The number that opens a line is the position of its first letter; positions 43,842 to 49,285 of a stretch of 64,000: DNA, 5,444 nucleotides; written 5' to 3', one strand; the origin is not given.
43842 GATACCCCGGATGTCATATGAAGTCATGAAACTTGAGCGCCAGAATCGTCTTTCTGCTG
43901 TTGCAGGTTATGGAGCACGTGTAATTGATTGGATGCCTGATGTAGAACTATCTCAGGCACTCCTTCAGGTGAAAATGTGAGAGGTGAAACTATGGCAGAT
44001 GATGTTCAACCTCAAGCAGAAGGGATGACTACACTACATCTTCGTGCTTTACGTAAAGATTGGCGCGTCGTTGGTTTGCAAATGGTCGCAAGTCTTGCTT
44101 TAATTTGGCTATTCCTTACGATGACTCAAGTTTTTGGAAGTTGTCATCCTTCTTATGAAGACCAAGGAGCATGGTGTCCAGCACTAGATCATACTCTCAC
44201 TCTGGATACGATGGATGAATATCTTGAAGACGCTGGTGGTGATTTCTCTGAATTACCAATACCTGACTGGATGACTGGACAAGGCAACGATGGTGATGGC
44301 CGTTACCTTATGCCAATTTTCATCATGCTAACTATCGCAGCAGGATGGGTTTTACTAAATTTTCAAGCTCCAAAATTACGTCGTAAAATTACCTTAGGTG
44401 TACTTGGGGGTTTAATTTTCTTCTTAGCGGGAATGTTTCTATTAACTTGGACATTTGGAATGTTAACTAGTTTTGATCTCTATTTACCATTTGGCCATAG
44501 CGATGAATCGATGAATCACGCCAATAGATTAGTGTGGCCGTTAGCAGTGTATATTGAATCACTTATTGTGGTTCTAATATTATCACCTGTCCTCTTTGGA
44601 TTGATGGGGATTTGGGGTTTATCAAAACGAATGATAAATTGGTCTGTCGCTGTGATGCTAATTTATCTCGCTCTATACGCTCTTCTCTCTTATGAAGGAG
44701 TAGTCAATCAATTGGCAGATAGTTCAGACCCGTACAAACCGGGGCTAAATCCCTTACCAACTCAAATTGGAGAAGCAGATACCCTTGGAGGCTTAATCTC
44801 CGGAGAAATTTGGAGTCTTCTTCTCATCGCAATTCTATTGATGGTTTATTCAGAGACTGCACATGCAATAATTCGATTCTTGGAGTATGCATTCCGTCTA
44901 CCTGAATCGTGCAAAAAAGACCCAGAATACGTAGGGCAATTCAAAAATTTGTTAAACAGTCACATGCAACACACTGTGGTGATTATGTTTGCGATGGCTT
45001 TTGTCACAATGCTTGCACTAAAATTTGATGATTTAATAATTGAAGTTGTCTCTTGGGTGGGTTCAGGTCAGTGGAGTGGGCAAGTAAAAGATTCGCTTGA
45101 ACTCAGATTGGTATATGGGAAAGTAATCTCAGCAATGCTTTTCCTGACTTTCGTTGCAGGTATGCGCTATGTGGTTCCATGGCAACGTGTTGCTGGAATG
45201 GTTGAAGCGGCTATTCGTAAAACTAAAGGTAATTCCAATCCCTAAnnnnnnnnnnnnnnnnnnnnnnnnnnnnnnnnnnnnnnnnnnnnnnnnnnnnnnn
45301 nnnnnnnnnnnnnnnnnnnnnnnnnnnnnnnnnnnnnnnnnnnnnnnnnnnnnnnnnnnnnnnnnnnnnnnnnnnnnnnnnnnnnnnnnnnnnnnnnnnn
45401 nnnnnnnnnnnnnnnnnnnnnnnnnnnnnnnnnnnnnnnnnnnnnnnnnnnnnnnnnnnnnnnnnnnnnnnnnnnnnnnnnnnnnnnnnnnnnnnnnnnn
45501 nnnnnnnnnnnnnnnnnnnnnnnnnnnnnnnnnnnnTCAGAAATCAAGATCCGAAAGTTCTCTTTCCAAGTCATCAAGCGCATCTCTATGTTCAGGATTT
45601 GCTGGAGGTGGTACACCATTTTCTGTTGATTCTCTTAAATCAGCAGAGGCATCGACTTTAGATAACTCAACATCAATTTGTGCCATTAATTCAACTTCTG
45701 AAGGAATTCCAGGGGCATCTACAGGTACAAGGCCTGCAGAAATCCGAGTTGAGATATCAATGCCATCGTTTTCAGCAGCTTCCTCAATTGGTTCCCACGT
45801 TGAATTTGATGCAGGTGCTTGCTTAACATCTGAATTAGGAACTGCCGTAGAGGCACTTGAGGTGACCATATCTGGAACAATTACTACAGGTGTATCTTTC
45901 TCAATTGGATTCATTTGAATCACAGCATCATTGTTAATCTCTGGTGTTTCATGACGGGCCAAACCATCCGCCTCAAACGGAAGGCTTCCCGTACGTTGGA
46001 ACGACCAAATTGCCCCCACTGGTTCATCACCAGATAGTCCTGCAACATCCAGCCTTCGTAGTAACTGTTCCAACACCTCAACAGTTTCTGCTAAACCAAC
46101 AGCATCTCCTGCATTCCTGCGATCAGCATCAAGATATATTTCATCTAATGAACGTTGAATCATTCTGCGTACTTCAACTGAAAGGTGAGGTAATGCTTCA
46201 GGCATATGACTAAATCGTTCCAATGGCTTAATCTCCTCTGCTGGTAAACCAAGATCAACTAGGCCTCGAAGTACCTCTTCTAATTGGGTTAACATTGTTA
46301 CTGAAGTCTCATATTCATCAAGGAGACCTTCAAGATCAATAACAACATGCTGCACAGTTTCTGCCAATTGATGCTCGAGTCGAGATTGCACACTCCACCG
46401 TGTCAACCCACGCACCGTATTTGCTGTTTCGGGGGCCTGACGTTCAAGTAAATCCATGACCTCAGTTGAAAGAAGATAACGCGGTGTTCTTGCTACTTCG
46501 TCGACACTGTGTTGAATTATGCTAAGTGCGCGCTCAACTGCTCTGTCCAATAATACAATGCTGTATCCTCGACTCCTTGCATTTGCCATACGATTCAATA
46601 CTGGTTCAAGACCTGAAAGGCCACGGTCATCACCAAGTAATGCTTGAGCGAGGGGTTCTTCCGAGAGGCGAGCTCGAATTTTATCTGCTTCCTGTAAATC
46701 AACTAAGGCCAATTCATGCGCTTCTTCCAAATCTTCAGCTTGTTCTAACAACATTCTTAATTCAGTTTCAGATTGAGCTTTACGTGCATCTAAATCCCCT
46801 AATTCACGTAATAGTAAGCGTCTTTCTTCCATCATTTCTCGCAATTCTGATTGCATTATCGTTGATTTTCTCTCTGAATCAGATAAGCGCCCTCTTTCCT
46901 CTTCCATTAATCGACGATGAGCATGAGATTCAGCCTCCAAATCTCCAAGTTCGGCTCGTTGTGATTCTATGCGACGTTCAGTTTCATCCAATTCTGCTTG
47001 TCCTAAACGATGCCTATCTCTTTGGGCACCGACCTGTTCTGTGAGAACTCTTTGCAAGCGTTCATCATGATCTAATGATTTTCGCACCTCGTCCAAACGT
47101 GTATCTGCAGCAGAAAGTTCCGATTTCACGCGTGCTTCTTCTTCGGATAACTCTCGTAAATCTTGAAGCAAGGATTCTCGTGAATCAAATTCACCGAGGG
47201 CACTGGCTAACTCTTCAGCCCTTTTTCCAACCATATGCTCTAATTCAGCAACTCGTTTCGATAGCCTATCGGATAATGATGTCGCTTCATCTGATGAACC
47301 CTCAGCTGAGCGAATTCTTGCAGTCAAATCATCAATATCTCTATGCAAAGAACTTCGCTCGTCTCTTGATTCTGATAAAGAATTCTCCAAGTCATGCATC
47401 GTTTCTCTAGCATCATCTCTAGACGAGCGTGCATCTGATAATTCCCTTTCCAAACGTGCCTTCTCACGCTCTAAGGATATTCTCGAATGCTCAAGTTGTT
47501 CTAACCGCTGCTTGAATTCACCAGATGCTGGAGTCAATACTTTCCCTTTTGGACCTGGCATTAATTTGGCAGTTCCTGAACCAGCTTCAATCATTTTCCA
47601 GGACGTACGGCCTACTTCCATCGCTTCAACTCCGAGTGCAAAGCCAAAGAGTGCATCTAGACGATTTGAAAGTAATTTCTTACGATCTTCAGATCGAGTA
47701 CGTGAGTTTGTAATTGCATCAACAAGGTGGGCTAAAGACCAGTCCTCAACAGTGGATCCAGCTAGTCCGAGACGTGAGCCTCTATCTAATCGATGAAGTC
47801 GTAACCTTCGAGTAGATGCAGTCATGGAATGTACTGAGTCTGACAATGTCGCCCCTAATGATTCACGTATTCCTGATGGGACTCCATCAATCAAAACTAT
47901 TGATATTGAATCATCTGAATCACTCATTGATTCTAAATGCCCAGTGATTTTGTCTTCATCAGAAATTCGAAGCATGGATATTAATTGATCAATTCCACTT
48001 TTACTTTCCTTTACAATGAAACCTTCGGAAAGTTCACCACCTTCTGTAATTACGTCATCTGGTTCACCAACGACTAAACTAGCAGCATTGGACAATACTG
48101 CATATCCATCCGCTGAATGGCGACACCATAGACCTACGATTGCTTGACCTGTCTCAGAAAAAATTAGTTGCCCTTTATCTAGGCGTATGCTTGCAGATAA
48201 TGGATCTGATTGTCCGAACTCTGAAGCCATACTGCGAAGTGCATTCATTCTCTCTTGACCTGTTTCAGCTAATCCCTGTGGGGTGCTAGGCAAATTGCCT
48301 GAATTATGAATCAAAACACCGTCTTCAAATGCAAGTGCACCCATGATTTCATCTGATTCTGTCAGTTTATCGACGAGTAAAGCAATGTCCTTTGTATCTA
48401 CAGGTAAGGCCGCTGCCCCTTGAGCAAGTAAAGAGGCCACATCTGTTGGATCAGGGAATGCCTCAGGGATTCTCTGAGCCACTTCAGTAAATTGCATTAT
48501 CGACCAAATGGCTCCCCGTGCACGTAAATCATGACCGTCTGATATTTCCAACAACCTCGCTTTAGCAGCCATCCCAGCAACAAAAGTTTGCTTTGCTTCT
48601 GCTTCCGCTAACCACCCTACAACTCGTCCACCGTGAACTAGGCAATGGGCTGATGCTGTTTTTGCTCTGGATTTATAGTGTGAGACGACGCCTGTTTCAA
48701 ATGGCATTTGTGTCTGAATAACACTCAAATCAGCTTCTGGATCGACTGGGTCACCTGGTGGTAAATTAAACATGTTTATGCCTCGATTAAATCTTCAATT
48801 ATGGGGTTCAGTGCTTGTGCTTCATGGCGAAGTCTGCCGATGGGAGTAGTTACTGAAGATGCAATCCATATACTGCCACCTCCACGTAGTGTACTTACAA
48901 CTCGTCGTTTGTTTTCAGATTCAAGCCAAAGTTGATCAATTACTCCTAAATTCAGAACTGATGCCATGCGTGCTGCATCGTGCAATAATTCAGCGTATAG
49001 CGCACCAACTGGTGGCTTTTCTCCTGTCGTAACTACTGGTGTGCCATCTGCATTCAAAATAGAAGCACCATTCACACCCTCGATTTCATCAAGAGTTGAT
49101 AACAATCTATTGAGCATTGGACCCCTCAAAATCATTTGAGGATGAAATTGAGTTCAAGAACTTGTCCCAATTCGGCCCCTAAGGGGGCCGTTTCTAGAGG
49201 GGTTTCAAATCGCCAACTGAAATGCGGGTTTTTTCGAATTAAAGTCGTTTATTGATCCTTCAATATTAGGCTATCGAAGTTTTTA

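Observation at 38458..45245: MoxR-less DUF58 cluster placed directly downstream of cdc48 and a PRC-barrel gene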

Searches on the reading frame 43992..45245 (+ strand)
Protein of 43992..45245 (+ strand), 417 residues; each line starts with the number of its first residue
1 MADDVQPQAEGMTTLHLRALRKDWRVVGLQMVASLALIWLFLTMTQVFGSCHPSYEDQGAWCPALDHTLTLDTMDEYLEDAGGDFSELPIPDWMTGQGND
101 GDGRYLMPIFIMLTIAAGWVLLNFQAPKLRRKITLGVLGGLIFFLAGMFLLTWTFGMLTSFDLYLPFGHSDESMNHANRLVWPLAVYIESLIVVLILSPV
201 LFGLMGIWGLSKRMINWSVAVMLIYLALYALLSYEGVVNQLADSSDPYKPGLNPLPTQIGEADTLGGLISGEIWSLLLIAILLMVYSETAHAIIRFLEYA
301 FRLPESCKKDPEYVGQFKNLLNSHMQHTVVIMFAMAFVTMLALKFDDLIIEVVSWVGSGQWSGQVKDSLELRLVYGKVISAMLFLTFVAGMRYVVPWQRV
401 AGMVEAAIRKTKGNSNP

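Call 6: search_protein_families(library=pfam, proteins=[window:43992-45245:+], max_evalue=0.01)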
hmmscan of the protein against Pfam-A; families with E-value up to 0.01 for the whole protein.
window:43992-45245:+ (417 aa): 0 families

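Call 83: predict_structure(protein=window:43992-45245:+)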
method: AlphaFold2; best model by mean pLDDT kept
length: 417 residues; sequences in the alignment: 1
mean_pLDDT: 47.6   pTM: 0.29
mean pLDDT of the five models: 47.6, 46.9, 45.1, 43.1, 42.6
residues with pLDDT >= 90: 0; 70-90: 0; 50-70: 148; < 50: 269
segments of 3 or more residues with pLDDT < 50: 42-72, 85-109, 160-169, 172-174, 176-180, 231-235, 237-350, 378-395, 398-417
pLDDT, mean of each block of 10 residues (from residue 1): 51 52 52 52 46 38 38 51 50 41 45 54 52 59 59 54 46 49 50 53 54 51 50 47 44 39 42 45 42 41 43 45 42 44 46 52 52 49 45 45 46 43
secondary structure, 60 per line:
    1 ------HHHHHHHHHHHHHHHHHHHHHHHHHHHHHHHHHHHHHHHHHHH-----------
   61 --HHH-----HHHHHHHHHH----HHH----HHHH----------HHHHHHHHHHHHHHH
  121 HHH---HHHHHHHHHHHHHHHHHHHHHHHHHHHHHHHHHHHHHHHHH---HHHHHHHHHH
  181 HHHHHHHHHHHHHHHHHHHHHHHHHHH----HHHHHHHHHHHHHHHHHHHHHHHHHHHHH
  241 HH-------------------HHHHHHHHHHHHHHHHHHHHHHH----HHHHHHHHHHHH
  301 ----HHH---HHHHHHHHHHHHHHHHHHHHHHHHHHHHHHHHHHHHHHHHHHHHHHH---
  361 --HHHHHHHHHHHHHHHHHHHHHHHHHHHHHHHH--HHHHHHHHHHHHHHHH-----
elements in order: H7-49 H71-80 H92-95 H106-123 H127-167 H171-207 H212-242 H262-284 H289-300 H311-357 H363-394 H397-412

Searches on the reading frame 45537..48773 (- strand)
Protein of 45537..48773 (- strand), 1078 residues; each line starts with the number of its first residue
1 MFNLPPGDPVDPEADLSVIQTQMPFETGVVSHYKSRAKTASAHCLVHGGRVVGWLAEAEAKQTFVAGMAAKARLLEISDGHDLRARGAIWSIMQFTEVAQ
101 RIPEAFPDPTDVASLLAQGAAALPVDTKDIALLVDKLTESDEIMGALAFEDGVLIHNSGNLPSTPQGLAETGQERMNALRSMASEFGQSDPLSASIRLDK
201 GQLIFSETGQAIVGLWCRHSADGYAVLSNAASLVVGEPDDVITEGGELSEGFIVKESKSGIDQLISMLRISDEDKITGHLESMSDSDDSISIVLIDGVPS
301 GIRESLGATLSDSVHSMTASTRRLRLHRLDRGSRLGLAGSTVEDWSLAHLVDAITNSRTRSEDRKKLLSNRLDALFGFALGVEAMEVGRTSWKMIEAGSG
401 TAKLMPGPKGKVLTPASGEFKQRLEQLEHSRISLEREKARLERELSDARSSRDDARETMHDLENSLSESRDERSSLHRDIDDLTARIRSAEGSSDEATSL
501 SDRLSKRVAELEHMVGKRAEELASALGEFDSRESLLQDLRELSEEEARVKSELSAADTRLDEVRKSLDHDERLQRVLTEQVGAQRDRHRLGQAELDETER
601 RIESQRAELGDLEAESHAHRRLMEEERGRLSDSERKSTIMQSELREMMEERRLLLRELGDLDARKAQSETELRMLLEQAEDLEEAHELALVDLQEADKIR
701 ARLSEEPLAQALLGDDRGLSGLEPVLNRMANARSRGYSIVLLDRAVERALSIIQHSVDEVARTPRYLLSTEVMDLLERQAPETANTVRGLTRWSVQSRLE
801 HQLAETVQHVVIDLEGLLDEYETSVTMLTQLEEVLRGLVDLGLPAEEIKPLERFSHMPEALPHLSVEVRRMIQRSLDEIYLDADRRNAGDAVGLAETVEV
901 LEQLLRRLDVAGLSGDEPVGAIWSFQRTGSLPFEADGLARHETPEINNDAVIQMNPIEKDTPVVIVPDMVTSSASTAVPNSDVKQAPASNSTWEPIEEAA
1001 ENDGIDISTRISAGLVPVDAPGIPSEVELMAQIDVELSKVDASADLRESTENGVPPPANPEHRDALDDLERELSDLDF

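Call 6: search_protein_families(library=pfam, proteins=[window:45537-48773:-], max_evalue=0.01)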
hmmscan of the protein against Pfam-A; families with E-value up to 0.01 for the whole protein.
window:45537-48773:- (1078 aa): 1 family
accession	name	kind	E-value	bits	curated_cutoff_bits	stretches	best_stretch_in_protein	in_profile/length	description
PF07889.17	DUF1664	-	0.0079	16.7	34.6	0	425-492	48-115/124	Protein of unknown function (DUF1664)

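Call 94: search_protein_families(library=pfam, proteins=[window:45537-48773:-], max_evalue=0.1)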
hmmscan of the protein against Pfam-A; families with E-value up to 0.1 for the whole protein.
window:45537-48773:- (1078 aa): 1 family
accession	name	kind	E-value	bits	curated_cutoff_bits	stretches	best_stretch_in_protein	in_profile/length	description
PF07889.17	DUF1664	-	0.0079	16.7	34.6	0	425-492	48-115/124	Protein of unknown function (DUF1664)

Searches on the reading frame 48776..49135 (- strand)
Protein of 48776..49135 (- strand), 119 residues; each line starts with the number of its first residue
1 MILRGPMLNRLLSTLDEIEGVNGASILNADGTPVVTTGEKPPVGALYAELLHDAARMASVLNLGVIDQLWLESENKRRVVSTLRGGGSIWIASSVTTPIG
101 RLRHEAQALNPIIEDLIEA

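Call 94: search_protein_families(library=pfam, proteins=[window:48776-49135:-], max_evalue=0.1)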
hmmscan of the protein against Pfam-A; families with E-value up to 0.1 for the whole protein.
window:48776-49135:- (119 aa): 2 families
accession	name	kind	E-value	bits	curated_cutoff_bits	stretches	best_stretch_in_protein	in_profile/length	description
PF03259.23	Robl_LC7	-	0.0015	18.6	23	1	9-77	3-75/91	Roadblock/LC7 domain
PF16672.11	LAMTOR5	-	0.07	13.7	27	1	8-59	5-57/88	Ragulator complex protein LAMTOR5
